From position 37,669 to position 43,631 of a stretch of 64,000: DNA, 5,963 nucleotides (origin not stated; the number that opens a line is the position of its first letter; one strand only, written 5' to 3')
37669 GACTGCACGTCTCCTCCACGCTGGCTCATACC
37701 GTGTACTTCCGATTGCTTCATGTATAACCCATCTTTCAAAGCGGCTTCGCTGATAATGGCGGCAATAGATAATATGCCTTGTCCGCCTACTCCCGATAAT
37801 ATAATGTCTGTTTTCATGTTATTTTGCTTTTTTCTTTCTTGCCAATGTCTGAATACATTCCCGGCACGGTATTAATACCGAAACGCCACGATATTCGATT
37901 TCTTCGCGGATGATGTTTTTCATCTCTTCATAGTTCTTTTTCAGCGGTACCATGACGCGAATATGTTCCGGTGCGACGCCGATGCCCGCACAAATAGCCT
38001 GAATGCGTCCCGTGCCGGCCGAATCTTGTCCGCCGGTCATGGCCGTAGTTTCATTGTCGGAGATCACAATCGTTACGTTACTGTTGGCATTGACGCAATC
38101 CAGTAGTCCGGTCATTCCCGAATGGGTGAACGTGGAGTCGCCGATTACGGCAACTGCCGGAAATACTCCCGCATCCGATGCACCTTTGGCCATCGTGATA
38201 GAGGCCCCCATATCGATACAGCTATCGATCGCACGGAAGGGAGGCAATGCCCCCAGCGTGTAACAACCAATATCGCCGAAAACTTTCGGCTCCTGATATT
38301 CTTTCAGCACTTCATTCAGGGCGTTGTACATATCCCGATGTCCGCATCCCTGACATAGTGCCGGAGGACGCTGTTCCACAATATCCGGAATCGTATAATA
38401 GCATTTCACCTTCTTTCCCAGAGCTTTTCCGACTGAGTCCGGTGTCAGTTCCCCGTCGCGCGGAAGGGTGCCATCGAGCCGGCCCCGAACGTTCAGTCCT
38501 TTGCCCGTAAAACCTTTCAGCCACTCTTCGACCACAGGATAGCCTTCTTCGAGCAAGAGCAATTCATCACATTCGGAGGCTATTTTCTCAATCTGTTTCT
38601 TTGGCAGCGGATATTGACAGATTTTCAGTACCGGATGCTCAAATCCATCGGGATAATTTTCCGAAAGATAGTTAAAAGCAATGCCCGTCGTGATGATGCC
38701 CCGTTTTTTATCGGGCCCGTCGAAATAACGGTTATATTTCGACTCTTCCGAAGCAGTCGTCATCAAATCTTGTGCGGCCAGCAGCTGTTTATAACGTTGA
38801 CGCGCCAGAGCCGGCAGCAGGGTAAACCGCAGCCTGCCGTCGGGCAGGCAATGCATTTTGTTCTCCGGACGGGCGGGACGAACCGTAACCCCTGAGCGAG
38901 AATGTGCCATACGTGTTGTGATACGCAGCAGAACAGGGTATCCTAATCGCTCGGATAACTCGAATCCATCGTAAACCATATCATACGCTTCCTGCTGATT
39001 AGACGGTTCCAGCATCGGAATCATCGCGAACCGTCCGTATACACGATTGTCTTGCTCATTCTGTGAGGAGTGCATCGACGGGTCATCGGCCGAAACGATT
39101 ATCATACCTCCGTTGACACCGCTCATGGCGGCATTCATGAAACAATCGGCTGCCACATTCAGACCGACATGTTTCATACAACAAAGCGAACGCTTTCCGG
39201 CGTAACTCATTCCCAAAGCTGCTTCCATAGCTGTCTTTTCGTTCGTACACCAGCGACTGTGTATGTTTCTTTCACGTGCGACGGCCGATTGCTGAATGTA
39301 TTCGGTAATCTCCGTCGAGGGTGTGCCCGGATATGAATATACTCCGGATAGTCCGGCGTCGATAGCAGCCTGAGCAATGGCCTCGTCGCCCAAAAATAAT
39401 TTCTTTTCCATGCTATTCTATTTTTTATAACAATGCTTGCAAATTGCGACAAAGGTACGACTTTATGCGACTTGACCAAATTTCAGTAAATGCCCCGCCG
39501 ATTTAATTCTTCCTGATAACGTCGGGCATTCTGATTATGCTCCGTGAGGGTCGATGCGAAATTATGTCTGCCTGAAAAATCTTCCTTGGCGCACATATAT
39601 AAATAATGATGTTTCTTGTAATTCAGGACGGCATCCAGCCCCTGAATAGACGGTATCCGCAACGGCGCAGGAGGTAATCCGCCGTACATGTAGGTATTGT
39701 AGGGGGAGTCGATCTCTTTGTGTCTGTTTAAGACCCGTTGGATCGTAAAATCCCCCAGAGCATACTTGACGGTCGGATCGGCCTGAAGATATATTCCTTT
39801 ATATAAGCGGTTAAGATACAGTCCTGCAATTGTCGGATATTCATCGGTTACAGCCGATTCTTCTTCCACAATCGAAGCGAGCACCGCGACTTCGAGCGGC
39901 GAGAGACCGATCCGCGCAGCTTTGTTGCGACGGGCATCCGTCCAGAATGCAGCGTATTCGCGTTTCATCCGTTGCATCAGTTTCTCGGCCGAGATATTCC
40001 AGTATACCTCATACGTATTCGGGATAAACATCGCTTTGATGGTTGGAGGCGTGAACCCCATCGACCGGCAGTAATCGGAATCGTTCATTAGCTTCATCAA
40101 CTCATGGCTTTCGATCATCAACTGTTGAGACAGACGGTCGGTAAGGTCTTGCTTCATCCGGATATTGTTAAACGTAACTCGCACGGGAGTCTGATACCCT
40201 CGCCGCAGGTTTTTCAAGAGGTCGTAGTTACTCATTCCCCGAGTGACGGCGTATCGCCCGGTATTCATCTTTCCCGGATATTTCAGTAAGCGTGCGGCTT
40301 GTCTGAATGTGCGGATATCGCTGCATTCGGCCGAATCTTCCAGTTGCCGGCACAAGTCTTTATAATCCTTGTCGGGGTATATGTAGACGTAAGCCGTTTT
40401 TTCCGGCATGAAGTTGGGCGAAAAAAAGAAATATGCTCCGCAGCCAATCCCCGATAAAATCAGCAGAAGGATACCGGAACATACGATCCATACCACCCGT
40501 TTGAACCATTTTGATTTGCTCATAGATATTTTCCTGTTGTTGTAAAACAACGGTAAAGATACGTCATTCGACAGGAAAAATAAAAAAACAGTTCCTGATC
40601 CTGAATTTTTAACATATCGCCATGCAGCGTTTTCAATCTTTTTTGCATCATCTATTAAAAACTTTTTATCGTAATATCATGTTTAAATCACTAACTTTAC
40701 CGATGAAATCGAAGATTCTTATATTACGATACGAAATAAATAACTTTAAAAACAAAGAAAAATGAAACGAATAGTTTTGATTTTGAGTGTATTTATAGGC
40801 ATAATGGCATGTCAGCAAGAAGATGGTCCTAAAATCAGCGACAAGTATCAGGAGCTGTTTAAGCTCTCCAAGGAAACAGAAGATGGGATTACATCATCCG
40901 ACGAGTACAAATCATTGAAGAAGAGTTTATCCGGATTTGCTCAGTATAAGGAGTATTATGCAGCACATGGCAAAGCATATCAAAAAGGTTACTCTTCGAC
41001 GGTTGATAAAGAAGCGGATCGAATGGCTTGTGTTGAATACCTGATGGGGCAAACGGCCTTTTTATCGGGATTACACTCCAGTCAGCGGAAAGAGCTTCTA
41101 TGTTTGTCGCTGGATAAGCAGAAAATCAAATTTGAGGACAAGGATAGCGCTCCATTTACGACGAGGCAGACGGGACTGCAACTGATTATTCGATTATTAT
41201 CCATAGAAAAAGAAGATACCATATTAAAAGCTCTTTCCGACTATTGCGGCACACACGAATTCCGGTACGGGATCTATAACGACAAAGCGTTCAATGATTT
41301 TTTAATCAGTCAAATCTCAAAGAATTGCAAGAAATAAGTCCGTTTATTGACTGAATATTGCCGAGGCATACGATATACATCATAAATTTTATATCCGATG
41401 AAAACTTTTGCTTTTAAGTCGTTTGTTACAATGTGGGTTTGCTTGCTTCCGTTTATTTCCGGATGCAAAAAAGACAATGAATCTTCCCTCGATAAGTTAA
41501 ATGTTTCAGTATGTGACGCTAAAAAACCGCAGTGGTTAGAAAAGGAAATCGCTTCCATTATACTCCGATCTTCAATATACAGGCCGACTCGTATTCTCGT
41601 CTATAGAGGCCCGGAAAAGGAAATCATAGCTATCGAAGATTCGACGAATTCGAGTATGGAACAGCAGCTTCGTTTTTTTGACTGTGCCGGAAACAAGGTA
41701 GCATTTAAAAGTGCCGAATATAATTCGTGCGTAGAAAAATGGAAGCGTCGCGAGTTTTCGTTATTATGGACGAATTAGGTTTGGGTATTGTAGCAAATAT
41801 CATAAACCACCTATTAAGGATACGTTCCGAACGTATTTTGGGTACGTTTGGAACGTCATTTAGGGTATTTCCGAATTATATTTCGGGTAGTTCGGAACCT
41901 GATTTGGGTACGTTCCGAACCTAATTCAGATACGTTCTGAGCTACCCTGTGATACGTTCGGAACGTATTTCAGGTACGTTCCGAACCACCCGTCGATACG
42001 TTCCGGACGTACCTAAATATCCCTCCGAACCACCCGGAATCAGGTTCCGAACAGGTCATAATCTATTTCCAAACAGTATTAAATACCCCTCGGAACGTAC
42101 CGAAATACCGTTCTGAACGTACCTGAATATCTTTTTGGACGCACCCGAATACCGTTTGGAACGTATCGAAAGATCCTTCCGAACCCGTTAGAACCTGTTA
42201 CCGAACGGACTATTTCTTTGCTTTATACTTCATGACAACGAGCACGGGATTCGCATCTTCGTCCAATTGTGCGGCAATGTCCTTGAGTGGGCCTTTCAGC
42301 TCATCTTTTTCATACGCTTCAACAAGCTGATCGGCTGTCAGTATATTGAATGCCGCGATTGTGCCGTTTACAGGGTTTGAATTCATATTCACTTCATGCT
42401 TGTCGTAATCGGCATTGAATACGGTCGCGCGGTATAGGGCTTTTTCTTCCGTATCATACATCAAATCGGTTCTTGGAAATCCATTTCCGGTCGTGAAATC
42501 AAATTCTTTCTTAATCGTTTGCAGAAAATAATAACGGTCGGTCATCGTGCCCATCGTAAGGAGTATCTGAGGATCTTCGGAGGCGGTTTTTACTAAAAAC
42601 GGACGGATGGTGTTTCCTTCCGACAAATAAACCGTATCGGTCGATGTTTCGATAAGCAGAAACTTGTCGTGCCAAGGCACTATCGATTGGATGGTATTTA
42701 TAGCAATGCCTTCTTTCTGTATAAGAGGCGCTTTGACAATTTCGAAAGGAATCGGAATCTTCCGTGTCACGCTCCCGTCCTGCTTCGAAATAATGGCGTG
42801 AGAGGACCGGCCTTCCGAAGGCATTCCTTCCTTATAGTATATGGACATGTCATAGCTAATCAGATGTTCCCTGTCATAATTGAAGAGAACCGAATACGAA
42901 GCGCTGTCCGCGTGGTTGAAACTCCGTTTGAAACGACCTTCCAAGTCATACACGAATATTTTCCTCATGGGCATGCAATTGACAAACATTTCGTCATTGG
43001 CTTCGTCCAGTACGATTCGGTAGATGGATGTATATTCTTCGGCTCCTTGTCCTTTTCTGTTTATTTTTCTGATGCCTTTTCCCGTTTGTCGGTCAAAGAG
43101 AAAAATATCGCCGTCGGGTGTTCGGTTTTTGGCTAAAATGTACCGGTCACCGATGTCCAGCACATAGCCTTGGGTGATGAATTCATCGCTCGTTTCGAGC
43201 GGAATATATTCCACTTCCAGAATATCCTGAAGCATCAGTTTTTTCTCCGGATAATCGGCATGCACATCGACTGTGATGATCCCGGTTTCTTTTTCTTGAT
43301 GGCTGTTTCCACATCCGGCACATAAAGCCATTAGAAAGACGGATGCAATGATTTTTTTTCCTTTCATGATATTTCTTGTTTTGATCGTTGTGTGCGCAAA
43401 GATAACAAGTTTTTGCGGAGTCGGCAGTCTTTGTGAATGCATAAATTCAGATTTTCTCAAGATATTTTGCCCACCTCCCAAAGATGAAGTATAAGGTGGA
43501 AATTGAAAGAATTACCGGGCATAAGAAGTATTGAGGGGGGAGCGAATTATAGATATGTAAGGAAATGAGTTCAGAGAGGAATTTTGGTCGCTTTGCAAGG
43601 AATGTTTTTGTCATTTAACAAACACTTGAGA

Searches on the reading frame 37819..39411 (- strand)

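Call 91: search_protein_families(library=pfam, proteins=[window:37819-39411:-], max_evalue=0.00001)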
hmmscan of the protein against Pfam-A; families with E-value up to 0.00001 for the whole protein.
window:37819-39411:- (530 aa): 3 families
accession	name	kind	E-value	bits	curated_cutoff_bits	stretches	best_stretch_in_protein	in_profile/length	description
PF01855.24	POR_N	-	7.9e-15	55.7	27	1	15-181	2-171/231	Pyruvate flavodoxin/ferredoxin oxidoreductase, thiamine diP-bdg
PF02775.26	TPP_enzyme_C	-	1.1e-12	48.5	21.9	1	380-512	1-148/151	Thiamine pyrophosphate enzyme, C-terminal TPP binding domain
PF02776.23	TPP_enzyme_N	-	8e-06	26.1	26.8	0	8-120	3-110/119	Thiamine pyrophosphate enzyme, N-terminal TPP binding domain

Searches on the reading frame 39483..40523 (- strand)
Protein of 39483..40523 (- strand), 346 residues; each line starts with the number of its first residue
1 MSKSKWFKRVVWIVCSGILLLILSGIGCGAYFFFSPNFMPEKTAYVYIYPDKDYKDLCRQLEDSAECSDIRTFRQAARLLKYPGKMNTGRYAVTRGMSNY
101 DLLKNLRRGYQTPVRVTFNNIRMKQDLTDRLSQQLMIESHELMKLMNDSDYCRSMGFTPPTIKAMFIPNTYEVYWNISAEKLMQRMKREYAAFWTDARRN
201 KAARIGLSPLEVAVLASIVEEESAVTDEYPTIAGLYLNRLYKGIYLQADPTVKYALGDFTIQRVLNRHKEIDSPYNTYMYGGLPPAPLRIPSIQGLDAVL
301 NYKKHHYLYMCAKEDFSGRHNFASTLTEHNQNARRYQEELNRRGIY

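Call 91: search_protein_families(library=pfam, proteins=[window:39483-40523:-], max_evalue=0.00001)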
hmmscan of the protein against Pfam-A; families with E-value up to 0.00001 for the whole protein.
window:39483-40523:- (346 aa): 1 family
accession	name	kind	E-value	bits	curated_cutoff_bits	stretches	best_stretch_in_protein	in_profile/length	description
PF02618.21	YceG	-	4.7e-77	259.6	32.4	1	46-335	1-275/275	YceG-like family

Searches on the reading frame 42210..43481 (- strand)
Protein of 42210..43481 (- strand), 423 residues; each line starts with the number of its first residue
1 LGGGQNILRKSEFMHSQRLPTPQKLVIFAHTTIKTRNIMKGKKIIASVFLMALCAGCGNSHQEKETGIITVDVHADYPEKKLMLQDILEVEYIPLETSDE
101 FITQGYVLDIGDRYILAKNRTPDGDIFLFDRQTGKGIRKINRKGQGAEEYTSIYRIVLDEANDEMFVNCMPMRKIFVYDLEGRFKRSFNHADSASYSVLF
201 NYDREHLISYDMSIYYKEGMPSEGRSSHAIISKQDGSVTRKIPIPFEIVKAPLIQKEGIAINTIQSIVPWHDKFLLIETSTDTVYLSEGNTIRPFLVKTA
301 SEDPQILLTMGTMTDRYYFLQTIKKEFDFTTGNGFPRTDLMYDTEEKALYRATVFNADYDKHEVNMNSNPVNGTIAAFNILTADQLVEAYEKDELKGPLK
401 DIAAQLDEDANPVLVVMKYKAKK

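Call 45: search_protein_families(library=pfam, proteins=[window:42210-43481:-])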
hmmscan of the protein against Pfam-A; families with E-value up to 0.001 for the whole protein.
window:42210-43481:- (423 aa): 2 families
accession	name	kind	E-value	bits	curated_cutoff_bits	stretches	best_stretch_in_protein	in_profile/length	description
PF17170.10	DUF5128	-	1.3e-31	110.4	22.9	1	64-365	5-307/321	6-bladed beta-propeller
PF16288.11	DUF4934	-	4.5e-06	27.1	27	1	89-184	9-100/102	Domain of unknown function (DUF4934)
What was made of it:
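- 42210..43481 (-): Gene flanking array B: DUF5128 six-bladed beta-propeller protein. Call 45.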

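Call 96: find_homologous_proteins(query=window:42210-43481:-, max_evalue=1e-60)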
Query window:42210-43481:- (423 aa): 1343 proteins with E <= 1e-60 among 3599 candidates; the best 120 are listed.
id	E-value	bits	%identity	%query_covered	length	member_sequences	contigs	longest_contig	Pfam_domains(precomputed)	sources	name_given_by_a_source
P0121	3.0e-254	861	99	91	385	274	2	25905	PF17170.11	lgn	-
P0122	2.2e-220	750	89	88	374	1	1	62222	PF17170.11,PF16288.12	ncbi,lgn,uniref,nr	ncbi:6-bladed beta-propeller [Tannerella sp.]|uniref:6-bladed beta-propeller n=1 Tax=Tannerella sp. 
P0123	7.2e-159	547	65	90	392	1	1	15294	PF17170.11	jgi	jgi:hypothetical protein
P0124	7.5e-153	527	60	90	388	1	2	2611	PF17170.11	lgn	-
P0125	7.5e-153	527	62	90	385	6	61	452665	PF17170.11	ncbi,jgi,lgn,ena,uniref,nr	ncbi:6-bladed beta-propeller [Bacteroides sp. GD17]|jgi:hypothetical protein|uniref:6-bladed beta-pr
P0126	2.5e-152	526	61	90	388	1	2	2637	PF17170.11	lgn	-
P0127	2.0e-151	523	61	90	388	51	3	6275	PF17170.11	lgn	-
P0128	7.1e-150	518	61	90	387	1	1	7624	PF17170.11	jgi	jgi:hypothetical protein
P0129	6.7e-149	514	59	90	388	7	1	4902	PF17170.11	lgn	-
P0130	6.4e-147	508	60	90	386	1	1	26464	PF17170.11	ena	-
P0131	1.3e-146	507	61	90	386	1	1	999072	PF17170.11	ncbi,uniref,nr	ncbi:6-bladed beta-propeller [Parabacteroides pacaensis]|uniref:6-bladed beta-propeller n=1 Tax=Para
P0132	3.4e-146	506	61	90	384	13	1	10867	PF17170.11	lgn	-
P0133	6.5e-146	505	59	88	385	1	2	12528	PF17170.11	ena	-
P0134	8.8e-146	504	59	90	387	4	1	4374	PF17170.11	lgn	-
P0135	2.8e-145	503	60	90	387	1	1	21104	PF17170.11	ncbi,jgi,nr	ncbi:MAG: 6-bladed beta-propeller [Tannerellaceae bacterium]|jgi:hypothetical protein|nr:6-bladed be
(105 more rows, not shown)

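Call 97: find_encoding_contigs(protein=P0122, flank=3000, max_places=3)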
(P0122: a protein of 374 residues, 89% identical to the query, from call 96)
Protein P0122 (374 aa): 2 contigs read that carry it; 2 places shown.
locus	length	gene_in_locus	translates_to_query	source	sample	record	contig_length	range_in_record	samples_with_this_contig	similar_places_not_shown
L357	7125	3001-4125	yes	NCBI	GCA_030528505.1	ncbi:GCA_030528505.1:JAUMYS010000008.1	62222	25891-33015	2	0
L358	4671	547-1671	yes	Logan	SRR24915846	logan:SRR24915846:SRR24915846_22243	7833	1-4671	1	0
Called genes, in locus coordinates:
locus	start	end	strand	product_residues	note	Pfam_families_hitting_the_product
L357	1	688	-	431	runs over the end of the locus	PF00919:UPF0004, PF04055:Radical_SAM, PF18693:TRAM_2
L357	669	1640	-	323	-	PF13401:AAA_22 (faint), PF02881:SRP54_N, PF13604:AAA_30 (weak), PF00448:SRP54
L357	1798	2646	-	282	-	PF02498:Bro-N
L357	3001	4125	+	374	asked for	PF17170:DUF5128, PF16288:DUF4934 (faint)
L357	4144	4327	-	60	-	-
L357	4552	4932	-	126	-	-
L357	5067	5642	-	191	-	-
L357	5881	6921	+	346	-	PF02618:YceG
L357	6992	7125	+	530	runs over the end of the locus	PF01855:POR_N, PF02776:TPP_enzyme_N (faint), PF02775:TPP_enzyme_C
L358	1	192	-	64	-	?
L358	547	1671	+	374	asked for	PF17170:DUF5128, PF16288:DUF4934 (faint)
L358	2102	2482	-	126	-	-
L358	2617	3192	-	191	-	-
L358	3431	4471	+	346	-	PF02618:YceG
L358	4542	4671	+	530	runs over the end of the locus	PF01855:POR_N, PF02776:TPP_enzyme_N (faint), PF02775:TPP_enzyme_C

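Call 98: find_encoding_contigs(protein=P0121, flank=3000, max_places=4)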
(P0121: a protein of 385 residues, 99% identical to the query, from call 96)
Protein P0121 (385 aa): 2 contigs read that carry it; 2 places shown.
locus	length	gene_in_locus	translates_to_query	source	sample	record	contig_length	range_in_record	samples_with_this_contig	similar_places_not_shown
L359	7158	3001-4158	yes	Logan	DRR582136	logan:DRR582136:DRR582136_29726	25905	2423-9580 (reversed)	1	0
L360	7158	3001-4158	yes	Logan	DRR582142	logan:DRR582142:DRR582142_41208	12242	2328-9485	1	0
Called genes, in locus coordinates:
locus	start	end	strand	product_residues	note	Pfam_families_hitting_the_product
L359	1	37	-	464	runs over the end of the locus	PF00216:Bac_DNA_binding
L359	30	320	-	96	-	PF00216:Bac_DNA_binding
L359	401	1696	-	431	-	PF00919:UPF0004, PF04055:Radical_SAM, PF18693:TRAM_2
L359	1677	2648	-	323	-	PF02881:SRP54_N, PF13604:AAA_30 (weak), PF00448:SRP54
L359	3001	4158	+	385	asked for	PF17170:DUF5128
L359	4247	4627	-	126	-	-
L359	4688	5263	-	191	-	-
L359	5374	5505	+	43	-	-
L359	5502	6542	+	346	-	PF02618:YceG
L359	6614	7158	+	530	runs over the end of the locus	PF01855:POR_N, PF02776:TPP_enzyme_N (faint), PF02775:TPP_enzyme_C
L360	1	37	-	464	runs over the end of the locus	PF00216:Bac_DNA_binding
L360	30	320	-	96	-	PF00216:Bac_DNA_binding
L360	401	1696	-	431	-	PF00919:UPF0004, PF04055:Radical_SAM, PF18693:TRAM_2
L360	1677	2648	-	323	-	PF02881:SRP54_N, PF13604:AAA_30 (weak), PF00448:SRP54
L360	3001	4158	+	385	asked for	PF17170:DUF5128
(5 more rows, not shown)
